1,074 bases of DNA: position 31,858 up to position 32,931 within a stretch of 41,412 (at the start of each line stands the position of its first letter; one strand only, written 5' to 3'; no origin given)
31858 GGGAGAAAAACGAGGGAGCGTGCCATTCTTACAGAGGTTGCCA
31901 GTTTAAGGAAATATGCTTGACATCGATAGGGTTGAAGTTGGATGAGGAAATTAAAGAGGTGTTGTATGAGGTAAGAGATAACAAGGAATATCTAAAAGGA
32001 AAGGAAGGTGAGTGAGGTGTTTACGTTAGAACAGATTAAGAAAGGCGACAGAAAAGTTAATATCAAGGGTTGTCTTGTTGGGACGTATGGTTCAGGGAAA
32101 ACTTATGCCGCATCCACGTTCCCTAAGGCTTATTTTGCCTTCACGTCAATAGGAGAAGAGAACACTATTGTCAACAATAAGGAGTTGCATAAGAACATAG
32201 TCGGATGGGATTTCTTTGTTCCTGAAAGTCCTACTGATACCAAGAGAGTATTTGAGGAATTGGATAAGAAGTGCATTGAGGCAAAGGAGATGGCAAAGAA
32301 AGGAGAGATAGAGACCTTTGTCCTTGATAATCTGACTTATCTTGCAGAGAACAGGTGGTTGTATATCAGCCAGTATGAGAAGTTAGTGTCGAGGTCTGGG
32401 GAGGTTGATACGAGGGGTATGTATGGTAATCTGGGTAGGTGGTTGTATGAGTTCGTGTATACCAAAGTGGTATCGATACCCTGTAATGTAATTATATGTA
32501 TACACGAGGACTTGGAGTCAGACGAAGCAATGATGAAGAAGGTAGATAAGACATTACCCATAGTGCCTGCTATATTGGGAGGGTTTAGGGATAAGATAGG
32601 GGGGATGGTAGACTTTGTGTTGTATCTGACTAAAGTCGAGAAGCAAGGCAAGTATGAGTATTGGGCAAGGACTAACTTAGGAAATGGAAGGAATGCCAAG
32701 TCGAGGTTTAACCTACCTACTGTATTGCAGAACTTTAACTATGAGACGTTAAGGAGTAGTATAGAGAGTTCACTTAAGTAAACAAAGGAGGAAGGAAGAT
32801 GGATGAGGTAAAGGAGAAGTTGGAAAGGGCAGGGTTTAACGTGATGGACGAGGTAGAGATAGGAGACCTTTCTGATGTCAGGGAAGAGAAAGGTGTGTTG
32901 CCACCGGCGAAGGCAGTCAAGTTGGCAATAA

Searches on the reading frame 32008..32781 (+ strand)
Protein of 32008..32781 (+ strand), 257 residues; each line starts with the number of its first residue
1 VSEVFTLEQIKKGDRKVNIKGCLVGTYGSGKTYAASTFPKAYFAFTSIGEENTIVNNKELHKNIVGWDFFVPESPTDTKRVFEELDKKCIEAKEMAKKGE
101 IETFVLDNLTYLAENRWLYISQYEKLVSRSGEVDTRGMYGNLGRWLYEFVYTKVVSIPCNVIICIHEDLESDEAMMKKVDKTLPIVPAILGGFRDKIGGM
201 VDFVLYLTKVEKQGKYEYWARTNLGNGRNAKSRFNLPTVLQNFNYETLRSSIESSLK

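Call 38: search_protein_families(library=pfam, proteins=[window:32008-32781:+], max_evalue=0.001)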
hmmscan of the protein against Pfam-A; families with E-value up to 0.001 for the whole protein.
window:32008-32781:+ (257 aa): 2 families
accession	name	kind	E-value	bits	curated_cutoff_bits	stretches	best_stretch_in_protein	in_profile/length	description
PF13479.12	AAA_24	-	1.2e-16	61.6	27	1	18-234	2-195/195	AAA domain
PF02572.21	CobA_CobO_BtuR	-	0.00032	21.4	25.7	1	21-128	21-124/172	ATP:corrinoid adenosyltransferase BtuR/CobO/CobP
